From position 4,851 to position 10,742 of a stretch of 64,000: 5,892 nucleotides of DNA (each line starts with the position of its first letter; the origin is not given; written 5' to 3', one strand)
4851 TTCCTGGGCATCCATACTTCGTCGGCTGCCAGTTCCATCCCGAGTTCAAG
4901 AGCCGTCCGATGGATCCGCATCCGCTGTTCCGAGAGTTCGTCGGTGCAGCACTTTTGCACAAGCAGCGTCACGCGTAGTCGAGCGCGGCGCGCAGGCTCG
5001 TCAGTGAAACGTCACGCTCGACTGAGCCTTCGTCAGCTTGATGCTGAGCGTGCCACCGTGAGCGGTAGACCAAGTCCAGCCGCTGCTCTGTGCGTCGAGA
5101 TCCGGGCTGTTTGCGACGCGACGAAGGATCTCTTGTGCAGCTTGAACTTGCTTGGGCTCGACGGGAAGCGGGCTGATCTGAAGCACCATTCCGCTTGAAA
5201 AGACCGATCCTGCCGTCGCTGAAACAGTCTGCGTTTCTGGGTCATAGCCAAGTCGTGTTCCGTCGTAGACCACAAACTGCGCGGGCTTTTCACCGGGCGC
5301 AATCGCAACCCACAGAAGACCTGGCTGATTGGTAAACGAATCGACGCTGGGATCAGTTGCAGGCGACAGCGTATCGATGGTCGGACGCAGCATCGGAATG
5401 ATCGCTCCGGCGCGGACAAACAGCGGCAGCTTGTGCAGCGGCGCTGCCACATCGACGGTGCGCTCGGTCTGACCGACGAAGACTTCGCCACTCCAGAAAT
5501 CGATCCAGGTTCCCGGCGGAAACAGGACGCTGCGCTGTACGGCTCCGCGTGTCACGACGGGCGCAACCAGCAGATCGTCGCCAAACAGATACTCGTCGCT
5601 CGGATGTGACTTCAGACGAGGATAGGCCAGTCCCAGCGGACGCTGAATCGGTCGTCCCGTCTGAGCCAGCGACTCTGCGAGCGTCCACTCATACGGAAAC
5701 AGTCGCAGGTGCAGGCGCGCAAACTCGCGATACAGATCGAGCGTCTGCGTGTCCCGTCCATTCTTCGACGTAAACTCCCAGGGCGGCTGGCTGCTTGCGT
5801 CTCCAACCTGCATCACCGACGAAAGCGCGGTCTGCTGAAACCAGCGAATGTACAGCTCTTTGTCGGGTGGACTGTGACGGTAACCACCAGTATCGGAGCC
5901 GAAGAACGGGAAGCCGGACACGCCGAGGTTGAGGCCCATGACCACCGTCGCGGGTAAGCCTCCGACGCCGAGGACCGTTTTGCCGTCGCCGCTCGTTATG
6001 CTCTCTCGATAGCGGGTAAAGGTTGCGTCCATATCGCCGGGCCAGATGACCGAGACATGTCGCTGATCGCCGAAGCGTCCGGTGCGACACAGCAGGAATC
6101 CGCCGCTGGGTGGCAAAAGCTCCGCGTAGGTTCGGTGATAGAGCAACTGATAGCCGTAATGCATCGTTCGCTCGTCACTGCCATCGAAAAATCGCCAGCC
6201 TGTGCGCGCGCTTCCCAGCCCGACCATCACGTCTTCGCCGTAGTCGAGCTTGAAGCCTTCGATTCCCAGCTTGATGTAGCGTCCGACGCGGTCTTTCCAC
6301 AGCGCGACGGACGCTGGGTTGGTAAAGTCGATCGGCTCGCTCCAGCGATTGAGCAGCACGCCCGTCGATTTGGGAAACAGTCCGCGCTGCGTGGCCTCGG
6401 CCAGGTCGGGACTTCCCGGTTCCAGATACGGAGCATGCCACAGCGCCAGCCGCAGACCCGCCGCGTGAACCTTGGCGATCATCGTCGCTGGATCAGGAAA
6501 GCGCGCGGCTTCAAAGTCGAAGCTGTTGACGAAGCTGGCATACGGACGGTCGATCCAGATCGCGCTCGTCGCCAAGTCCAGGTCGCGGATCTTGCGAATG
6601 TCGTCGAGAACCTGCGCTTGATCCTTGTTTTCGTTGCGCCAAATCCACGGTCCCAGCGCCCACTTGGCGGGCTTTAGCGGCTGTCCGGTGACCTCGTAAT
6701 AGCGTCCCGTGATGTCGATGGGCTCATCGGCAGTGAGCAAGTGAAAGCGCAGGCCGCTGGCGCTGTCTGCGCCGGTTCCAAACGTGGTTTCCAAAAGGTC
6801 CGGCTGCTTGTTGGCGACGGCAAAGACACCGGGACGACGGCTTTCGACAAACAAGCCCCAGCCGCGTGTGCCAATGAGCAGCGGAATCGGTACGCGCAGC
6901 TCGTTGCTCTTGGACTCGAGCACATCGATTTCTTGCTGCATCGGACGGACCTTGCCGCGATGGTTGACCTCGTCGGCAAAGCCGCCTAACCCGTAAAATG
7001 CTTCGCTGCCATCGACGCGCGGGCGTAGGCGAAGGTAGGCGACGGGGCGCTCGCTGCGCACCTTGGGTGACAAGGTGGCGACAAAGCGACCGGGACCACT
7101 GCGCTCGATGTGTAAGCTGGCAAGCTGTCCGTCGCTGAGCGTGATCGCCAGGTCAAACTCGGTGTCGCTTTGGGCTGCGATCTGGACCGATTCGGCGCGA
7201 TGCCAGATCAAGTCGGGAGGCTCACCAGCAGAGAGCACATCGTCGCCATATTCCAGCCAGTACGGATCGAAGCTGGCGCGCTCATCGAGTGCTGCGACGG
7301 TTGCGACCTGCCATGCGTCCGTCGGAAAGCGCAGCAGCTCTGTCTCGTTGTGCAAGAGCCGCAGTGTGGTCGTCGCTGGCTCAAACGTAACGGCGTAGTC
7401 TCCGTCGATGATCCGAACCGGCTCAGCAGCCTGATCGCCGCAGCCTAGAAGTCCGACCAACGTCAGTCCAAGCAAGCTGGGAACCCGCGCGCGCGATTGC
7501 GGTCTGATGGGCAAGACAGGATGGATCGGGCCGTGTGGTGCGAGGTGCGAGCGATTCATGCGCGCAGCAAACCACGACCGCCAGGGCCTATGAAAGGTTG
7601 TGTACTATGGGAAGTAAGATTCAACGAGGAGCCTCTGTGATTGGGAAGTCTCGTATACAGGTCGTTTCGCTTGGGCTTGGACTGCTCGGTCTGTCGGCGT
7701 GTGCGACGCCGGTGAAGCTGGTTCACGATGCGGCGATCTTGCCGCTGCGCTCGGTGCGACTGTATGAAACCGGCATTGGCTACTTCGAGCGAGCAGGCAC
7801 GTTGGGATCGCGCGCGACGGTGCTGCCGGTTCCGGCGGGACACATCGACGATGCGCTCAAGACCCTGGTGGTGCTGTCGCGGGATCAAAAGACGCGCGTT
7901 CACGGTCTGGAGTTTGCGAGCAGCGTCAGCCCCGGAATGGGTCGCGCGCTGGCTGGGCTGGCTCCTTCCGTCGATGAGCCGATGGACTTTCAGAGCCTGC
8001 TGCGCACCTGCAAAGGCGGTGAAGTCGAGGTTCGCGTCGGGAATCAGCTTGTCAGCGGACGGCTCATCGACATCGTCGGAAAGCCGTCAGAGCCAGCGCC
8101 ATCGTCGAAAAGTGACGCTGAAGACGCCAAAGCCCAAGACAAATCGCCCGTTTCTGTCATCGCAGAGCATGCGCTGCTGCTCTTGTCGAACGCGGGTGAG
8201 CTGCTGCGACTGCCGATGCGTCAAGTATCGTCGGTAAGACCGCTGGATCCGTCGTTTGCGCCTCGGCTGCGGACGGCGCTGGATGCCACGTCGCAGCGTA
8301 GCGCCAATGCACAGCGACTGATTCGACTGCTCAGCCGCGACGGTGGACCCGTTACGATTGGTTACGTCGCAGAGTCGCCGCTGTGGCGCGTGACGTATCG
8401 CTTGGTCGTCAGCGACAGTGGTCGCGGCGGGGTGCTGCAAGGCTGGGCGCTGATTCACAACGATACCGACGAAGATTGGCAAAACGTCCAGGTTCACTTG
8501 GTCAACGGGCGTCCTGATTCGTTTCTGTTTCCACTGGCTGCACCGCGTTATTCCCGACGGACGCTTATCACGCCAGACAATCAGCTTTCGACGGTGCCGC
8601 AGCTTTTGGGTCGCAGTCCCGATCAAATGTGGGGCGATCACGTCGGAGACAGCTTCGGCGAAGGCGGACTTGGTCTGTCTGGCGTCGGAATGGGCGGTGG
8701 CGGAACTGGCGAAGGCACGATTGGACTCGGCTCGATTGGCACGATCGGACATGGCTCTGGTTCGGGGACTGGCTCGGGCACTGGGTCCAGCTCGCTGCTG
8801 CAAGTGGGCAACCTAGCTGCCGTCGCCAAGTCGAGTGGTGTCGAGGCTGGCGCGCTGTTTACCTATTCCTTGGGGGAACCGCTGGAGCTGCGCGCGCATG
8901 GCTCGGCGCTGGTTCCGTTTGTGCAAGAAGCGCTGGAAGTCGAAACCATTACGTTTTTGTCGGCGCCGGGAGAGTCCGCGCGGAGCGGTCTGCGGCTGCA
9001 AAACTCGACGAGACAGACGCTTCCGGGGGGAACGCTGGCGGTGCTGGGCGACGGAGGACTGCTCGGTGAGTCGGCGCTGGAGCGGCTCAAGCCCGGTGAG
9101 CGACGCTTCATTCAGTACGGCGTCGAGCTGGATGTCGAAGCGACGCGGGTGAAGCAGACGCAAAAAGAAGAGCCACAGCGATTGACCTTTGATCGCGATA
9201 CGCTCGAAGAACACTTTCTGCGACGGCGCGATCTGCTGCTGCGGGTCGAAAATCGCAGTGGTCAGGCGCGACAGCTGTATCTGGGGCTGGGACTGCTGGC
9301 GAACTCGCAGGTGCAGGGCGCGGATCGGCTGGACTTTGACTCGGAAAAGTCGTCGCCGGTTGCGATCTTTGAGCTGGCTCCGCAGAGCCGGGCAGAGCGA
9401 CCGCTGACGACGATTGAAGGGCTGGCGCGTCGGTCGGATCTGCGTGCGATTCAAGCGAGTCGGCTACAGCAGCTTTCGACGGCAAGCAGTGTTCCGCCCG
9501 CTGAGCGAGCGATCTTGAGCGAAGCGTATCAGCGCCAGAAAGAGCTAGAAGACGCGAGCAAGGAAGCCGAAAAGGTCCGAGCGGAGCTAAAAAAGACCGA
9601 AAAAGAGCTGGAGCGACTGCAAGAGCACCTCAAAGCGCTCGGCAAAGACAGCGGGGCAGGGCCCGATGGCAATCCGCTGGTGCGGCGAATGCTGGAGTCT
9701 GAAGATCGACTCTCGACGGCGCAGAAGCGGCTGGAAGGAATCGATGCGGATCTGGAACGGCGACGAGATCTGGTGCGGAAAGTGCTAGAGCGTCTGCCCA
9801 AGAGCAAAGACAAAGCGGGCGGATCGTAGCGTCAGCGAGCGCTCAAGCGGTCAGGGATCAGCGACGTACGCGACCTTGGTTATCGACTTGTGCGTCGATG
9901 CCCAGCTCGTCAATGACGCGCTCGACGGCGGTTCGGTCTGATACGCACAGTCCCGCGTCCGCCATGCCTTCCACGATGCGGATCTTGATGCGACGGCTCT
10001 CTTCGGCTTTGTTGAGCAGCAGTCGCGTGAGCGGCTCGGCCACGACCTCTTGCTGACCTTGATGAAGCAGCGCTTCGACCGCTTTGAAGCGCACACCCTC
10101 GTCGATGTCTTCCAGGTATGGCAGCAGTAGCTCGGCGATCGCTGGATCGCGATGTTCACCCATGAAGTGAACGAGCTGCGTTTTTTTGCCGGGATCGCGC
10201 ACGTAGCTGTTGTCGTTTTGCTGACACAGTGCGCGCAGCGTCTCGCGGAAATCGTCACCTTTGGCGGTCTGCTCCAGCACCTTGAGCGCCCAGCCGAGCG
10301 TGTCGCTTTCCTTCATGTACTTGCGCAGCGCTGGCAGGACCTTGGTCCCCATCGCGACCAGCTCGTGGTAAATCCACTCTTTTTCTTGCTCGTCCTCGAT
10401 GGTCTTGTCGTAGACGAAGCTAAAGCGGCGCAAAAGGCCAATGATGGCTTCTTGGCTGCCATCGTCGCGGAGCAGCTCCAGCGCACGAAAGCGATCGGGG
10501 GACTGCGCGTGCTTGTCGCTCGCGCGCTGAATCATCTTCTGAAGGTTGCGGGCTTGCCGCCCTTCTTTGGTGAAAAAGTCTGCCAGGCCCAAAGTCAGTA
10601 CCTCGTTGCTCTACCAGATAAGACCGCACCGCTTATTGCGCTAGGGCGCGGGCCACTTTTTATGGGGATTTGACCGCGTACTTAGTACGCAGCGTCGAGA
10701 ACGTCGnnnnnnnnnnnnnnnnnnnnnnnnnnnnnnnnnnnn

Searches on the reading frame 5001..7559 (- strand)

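Call 21: search_protein_families(library=pfam, proteins=[window:5001-7559:-], max_evalue=0.001)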
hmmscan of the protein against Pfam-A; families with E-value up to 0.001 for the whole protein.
window:5001-7559:- (852 aa): 3 families
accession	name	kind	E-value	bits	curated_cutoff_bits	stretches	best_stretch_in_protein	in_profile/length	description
PF01055.32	Glyco_hydro_31_2nd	-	1.7e-51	175.9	23.5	1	297-627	4-328/328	Glycosyl hydrolases family 31 TIM-barrel domain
PF21365.3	Glyco_hydro_31_3rd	-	2e-21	76.7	24.4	1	635-721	1-87/87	Glycosyl hydrolase family 31 C-terminal domain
PF13802.12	Gal_mutarotas_2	-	7.3e-05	23.6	27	1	139-240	79-177/184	Glycosyl hydrolase 31 N-terminal galactose mutarotase-like domain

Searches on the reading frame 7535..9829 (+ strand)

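Call 21: search_protein_families(library=pfam, proteins=[window:7535-9829:+], max_evalue=0.001)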
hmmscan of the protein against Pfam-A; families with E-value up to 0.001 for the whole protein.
window:7535-9829:+ (764 aa): 1 family
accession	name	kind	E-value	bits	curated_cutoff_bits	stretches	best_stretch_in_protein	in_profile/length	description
PF13598.12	DUF4139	-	2.4e-06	27.9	31.8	1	273-551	1-123/205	Domain of unknown function (DUF4139)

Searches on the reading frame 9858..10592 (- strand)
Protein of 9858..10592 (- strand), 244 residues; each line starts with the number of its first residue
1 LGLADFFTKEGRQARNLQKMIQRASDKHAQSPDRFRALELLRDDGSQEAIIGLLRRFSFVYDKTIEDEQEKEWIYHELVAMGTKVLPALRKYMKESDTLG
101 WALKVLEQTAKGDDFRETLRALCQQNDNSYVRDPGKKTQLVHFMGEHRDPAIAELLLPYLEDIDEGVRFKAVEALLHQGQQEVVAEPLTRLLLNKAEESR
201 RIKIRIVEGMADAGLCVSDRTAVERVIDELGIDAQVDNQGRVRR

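Call 21: search_protein_families(library=pfam, proteins=[window:9858-10592:-], max_evalue=0.001)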
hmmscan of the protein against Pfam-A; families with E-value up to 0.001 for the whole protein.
window:9858-10592:- (244 aa): 1 family
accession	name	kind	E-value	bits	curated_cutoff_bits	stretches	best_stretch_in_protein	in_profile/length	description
PF13646.12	HEAT_2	-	1.8e-10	41.4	27.7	1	140-202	20-81/88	HEAT repeats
